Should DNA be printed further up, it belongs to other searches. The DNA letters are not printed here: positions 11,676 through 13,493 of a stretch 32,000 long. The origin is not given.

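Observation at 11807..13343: Stand-alone Csx1-type CARF/HEPN effector wedged between pyruvate kinase and a tRNA gene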

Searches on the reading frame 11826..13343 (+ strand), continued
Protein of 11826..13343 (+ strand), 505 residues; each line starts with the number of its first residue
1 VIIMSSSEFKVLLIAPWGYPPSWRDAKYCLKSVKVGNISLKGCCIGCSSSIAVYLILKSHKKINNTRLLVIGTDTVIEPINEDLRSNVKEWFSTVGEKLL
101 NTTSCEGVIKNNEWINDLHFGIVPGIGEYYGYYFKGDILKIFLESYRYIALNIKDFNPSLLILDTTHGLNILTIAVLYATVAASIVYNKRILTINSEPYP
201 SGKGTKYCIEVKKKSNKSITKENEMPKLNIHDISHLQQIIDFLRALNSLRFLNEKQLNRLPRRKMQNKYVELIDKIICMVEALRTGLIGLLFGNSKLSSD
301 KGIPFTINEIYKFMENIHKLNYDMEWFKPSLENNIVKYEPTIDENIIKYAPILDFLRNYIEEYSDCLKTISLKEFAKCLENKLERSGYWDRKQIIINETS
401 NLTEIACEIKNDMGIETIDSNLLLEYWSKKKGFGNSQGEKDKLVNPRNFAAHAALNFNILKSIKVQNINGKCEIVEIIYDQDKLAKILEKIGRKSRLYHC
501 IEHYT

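Call 38: find_homologous_proteins(query=L024:6556-9462:+, max_evalue=0.00001)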
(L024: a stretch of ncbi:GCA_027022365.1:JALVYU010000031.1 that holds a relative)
Query L024:6556-9462:+ (969 aa): 19 proteins with E <= 0.00001 among 8000 candidates.
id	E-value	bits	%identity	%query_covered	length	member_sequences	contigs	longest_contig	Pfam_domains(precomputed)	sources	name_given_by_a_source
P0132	0.0e+0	2141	99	100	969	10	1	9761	PF22335.2,PF01966.29,PF18211.8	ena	-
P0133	0.0e+0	1986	92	100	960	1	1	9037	PF22335.2,PF01966.29,PF18211.8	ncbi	-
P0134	0.0e+0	1983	92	100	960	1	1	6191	PF22335.2,PF01966.29,PF18211.8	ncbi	-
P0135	1.8e-273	928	48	100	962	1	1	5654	PF22335.2,PF01966.29,PF18211.8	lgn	-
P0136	5.9e-229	781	43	99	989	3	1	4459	PF22335.2,PF01966.29,PF18211.8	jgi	-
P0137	2.2e-227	776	42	99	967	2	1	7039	PF22335.2,PF01966.29,PF18211.8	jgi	-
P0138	2.1e-217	743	41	99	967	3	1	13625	PF22335.2,PF01966.29,PF18211.8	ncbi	-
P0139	1.1e-180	621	39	97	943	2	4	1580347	PF22335.2,PF01966.29,PF18211.8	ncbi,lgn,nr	ncbi:type III-A CRISPR-associated protein Cas10/Csm1 [Staphylothermus hellenicus]|nr:HD domain-conta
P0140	2.4e-180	620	37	100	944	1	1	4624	PF22335.2,PF01966.29,PF18211.8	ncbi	-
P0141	6.6e-179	615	38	100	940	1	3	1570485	PF22335.2,PF01966.29,PF18211.8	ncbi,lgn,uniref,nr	ncbi:CRISPR-associated protein, Csm1 family [Staphylothermus marinus F1]|uniref:CRISPR-associated pr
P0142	6.6e-10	56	23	46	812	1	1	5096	PF22335.2,PF01966.29,PF18211.8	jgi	jgi:CRISPR-associated protein Csm1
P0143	4.8e-9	53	29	17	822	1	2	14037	PF22335.2,PF01966.29,PF18211.8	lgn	-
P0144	1.4e-8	51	25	25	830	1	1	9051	PF22335.2,PF18211.8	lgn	-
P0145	1.5e-7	48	21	22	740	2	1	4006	PF20824.3,PF22335.2,PF18211.8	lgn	-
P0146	1.6e-7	48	31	15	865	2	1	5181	PF22335.2,PF18211.8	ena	-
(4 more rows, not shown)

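Call 40: find_encoding_contigs(protein=P0141, flank=10000, max_places=3)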
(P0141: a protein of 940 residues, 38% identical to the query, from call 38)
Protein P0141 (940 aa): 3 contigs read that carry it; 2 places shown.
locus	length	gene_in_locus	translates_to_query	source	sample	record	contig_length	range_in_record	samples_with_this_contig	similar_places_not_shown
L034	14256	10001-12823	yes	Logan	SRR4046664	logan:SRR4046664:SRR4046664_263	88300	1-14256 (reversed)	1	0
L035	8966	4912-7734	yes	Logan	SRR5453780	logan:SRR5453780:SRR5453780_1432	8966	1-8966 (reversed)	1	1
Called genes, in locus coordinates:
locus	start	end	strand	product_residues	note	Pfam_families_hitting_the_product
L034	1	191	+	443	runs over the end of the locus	PF01547:SBP_bac_1, PF13416:SBP_bac_8, PF13343:SBP_bac_6 (faint)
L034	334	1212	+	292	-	PF00528:BPD_transp_1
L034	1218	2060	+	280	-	PF00528:BPD_transp_1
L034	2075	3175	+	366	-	PF00005:ABC_tran, PF13304:AAA_21 (faint), PF17912:OB_MalK, PF08402:TOBE_2 (faint)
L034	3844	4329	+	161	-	PF00994:MoCF_biosynth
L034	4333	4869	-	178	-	-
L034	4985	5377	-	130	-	-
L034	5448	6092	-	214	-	-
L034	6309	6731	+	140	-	-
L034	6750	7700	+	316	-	PF03787:RAMPs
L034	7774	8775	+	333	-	PF03787:RAMPs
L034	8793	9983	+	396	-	-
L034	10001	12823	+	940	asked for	PF01966:HD (weak), PF18211:Csm1_B, PF22335:Cas10-Cmr2_palm2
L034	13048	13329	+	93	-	-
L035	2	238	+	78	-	?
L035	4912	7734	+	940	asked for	PF01966:HD (weak), PF18211:Csm1_B, PF22335:Cas10-Cmr2_palm2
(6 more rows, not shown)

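Call 44: find_encoding_contigs(protein=P0139, flank=10000, max_places=1)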
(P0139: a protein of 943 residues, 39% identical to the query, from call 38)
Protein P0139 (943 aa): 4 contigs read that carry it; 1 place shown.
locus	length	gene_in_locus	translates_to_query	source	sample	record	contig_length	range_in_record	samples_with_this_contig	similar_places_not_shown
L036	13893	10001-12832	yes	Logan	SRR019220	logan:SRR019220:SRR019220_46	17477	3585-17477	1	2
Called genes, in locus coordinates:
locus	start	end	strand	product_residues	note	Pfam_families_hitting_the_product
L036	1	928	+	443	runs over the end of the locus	PF01547:SBP_bac_1, PF13416:SBP_bac_8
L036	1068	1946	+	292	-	PF00528:BPD_transp_1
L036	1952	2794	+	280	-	PF00528:BPD_transp_1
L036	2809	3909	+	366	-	PF00005:ABC_tran, PF13304:AAA_21 (faint), PF17912:OB_MalK, PF08402:TOBE_2 (weak)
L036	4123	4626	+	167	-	PF00994:MoCF_biosynth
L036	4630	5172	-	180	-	-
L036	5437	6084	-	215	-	-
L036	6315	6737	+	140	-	-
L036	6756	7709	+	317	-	PF03787:RAMPs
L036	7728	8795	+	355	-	PF03787:RAMPs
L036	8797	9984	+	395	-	-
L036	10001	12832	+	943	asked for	PF01966:HD, PF18211:Csm1_B, PF22335:Cas10-Cmr2_palm2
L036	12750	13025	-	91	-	-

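Call 55: predict_structure(alignment_id=A1)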
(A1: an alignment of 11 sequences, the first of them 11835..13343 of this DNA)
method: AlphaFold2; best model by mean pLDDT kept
length: 502 residues; sequences in the alignment: 11
mean_pLDDT: 82.9   pTM: 0.86
mean pLDDT of the five models: 82.9, 82.0, 81.1, 80.8, 79.9
residues with pLDDT >= 90: 217; 70-90: 208; 50-70: 48; < 50: 29
segments of 3 or more residues with pLDDT < 50: 1-3, 217-222, 431-448
pLDDT, mean of each block of 10 residues (from residue 1): 72 76 79 78 88 92 95 86 93 92 90 95 88 93 98 95 76 96 93 62 66 49 64 89 88 71 83 90 85 88 92 88 93 92 89 92 88 87 77 84 93 92 78 39 41 77 91 91 78 79 55
secondary structure, 60 per line:
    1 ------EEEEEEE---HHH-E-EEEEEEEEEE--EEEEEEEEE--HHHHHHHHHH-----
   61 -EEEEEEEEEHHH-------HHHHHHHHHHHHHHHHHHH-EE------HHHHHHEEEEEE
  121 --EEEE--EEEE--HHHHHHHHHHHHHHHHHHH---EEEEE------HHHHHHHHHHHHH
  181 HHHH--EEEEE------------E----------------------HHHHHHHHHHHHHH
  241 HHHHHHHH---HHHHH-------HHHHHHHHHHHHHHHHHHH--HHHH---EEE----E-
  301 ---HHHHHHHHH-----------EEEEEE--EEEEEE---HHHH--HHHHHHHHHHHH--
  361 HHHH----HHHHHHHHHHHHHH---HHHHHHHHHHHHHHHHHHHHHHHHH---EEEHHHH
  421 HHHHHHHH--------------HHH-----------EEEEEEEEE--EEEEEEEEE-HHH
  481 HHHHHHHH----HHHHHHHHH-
elements in order: E7-13 E23-32 E35-43 H46-55 E62-70 H81-99 H109-114 E115-120 E123-126 E129-132 H135-153 E157-161 H168-184 E187-191 H227-248 H252-256 H264-282 H285-288 E292-294 H304-312 E324-329 E332-337 H341-344 H347-358 H361-364 H369-382 H386-410 E414-416 H417-428 E457-465 E468-476 H478-488 H493-501

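Call 58: fold_search(model_id=the predicted structure, library=pdb)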
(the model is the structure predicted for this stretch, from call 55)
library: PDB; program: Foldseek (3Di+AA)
matches with E <= 10: 781; with E <= 0.001: 11
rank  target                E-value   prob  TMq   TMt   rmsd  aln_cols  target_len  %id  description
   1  6o6s_A                2.5e-12  1.00  0.42  0.47  13.5       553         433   16  Crystal structure of Apo Csm6 (released 2019-07-31)
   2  6o6t_A                3.3e-12  1.00  0.46  0.52  13.2       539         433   17  Crystal structure of Csm6 H132A mutant (released 2019-07-31)
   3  6o6z_A                3.5e-12  1.00  0.46  0.52  12.9       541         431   16  Crystal structure of Csm6 H381A in complex with cA4 by cocrystallization of cA4 and Csm6 (released 2019-07-31)
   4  6o6t_B                8.9e-12  1.00  0.46  0.52  13.1       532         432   16  Crystal structure of Csm6 H132A mutant (released 2019-07-31)
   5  6o6s_B                3.5e-11  1.00  0.46  0.52  12.5       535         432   16  Crystal structure of Apo Csm6 (released 2019-07-31)
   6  6o6x_A                4.5e-11  1.00  0.48  0.54  12.2       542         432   14  Crystal structure of Csm6 W14A/E337A mutant in complex with cA4 by cocrystallization (released 2019-07-31)
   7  6o6z_B                5.0e-11  1.00  0.45  0.51  12.4       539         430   16  Crystal structure of Csm6 H381A in complex with cA4 by cocrystallization of cA4 and Csm6 (released 2019-07-31)
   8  4eog                  2.1e-09  1.00  0.45  0.48  10.3       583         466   14  Crystal structure of Csx1 of Pyrococcus furiosus (released 2013-01-02)
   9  2i71_B                2.6e-09  1.00  0.46  0.58   9.7       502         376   15  Crystal structure of a Conserved Protein of Unknown Function from Sulfolobus solfataricus P2 (released 2006-10-03)
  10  2i71_A                6.6e-08  1.00  0.46  0.58   9.1       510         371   15  Crystal structure of a Conserved Protein of Unknown Function from Sulfolobus solfataricus P2 (released 2006-10-03)
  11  6vlc_B                4.0e-04  0.94  0.20  0.26  23.5       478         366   10  Crystal structure of UDP-GlcNAc 2-epimerase from Neisseria meningitidis bound to UDP-GlcNAc (released 2020-11-11)
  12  6vlc_D                2.3e-03  0.77  0.19  0.25  23.7       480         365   10  Crystal structure of UDP-GlcNAc 2-epimerase from Neisseria meningitidis bound to UDP-GlcNAc (released 2020-11-11)
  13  6vlb_B                2.9e-03  0.84  0.21  0.27  24.1       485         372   10  Crystal structure of ligand-free UDP-GlcNAc 2-epimerase from Neisseria meningitidis (released 2020-11-11)
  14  5fsh_B                4.0e-03  0.87  0.18  0.20  17.9       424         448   11  Crystal structure of Thermus thermophilus Csm6 (released 2016-01-27)
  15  5fsh_A                5.0e-03  0.85  0.19  0.21  17.3       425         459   10  Crystal structure of Thermus thermophilus Csm6 (released 2016-01-27)
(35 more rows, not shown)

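Call 60: search_solved_structures(query=A1, max_evalue=1, show_alignments=4)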
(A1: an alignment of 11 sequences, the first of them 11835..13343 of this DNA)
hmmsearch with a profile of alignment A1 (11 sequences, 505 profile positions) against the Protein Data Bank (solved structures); distinct sequences matched with E-value up to 1: 8.
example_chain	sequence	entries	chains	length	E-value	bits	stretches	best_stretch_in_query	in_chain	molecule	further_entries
4eog_A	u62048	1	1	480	2.3e-15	59.8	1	90-202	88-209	Putative uncharacterized protein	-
6o6s_A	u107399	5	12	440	5e-09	38.9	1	113-198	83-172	Csm6 | Uncharacterized protein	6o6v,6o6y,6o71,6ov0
6o6x_A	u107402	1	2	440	1e-07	34.5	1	113-198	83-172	Csm6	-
6o6z_A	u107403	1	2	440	2.5e-07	33.3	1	113-198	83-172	Csm6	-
6o6t_A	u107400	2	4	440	2.9e-07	33.1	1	113-198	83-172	Csm6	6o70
2i71_A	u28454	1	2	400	0.0069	18.6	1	130-205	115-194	Hypothetical protein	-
1mky_A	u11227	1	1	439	0.64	12.1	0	349-419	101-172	Probable GTP-binding protein engA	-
6v39_X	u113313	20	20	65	0.79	11.8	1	354-403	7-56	50S ribosomal protein L29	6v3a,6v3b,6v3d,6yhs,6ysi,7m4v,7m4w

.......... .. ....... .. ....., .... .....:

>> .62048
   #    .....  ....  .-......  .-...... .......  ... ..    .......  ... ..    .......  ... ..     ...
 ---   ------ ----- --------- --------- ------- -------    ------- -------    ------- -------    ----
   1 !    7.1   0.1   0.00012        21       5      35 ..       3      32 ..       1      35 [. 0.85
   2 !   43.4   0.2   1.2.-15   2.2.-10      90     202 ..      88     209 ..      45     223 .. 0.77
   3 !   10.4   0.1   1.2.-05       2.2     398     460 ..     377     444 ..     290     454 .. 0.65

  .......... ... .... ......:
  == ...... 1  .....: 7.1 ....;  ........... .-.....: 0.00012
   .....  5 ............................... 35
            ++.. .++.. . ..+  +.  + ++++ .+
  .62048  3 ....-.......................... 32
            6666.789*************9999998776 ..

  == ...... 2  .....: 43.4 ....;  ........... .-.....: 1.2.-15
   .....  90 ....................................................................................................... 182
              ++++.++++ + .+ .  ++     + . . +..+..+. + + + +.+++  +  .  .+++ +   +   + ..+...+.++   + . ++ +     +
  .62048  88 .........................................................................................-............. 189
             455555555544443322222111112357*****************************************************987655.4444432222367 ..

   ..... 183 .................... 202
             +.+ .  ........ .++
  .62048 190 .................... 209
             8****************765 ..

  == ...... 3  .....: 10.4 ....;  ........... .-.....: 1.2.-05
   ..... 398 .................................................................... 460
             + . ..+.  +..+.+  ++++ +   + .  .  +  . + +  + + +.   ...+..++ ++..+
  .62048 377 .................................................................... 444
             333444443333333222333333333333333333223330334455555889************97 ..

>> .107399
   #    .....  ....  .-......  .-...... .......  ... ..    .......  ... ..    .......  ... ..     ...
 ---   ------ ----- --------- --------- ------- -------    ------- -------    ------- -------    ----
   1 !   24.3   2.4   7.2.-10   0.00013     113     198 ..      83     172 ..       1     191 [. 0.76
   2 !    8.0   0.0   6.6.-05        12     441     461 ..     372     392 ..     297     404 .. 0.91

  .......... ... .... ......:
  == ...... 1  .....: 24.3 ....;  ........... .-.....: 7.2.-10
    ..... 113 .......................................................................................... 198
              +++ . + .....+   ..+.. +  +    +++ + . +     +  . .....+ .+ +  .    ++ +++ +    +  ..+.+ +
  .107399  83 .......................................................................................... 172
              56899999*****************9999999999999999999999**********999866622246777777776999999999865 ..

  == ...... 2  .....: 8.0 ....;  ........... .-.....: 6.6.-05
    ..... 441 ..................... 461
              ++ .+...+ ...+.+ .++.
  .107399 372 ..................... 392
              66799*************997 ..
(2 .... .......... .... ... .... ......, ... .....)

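Call 61: search_protein_representatives(alignment_id=A1)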
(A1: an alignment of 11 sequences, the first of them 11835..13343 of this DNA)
Query: 11 sequences, 505 profile positions. Proteins with E-value up to 0.001 (for the whole library): 408; up to 1e-10: 123; up to 1e-30: 48. The best 150 are listed.
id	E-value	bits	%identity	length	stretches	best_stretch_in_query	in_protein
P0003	3.8e-218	742.0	-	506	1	2-502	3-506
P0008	1.3e-207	707.3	-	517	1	1-505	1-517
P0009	9.3e-173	592.3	-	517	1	1-490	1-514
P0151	6.3e-118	411.4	-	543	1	7-489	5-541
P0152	1.9e-98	347.1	-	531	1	5-500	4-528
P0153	7.3e-94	332.0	-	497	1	6-493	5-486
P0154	6.2e-92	325.6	-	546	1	6-483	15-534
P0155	1.9e-88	314.1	-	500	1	1-485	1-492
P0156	4.0e-87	309.8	-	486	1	5-491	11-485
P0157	1.8e-86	307.6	-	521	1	5-493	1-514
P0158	1.9e-85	304.2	-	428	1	1-407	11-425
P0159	1.3e-82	294.9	-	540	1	7-490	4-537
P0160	1.5e-81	291.4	-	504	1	4-492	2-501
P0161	3.4e-80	286.9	-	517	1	1-484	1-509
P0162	1.9e-78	281.2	-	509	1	6-491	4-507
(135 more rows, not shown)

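Call 63: search_solved_structures(query=A1, max_evalue=0.000001, show_alignments=5)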
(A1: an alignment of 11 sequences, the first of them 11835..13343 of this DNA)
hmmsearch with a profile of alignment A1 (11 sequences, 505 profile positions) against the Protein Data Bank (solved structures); distinct sequences matched with E-value up to 0.000001: 5.
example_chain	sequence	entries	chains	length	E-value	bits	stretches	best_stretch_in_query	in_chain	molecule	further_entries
4eog_A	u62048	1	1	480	2.3e-15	59.8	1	90-202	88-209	Putative uncharacterized protein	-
6o6s_A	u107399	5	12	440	5e-09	38.9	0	113-198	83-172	Csm6 | Uncharacterized protein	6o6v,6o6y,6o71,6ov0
6o6x_A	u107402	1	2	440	1e-07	34.5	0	113-198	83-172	Csm6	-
6o6z_A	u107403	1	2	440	2.5e-07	33.3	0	113-198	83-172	Csm6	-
6o6t_A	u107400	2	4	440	2.9e-07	33.1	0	113-198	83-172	Csm6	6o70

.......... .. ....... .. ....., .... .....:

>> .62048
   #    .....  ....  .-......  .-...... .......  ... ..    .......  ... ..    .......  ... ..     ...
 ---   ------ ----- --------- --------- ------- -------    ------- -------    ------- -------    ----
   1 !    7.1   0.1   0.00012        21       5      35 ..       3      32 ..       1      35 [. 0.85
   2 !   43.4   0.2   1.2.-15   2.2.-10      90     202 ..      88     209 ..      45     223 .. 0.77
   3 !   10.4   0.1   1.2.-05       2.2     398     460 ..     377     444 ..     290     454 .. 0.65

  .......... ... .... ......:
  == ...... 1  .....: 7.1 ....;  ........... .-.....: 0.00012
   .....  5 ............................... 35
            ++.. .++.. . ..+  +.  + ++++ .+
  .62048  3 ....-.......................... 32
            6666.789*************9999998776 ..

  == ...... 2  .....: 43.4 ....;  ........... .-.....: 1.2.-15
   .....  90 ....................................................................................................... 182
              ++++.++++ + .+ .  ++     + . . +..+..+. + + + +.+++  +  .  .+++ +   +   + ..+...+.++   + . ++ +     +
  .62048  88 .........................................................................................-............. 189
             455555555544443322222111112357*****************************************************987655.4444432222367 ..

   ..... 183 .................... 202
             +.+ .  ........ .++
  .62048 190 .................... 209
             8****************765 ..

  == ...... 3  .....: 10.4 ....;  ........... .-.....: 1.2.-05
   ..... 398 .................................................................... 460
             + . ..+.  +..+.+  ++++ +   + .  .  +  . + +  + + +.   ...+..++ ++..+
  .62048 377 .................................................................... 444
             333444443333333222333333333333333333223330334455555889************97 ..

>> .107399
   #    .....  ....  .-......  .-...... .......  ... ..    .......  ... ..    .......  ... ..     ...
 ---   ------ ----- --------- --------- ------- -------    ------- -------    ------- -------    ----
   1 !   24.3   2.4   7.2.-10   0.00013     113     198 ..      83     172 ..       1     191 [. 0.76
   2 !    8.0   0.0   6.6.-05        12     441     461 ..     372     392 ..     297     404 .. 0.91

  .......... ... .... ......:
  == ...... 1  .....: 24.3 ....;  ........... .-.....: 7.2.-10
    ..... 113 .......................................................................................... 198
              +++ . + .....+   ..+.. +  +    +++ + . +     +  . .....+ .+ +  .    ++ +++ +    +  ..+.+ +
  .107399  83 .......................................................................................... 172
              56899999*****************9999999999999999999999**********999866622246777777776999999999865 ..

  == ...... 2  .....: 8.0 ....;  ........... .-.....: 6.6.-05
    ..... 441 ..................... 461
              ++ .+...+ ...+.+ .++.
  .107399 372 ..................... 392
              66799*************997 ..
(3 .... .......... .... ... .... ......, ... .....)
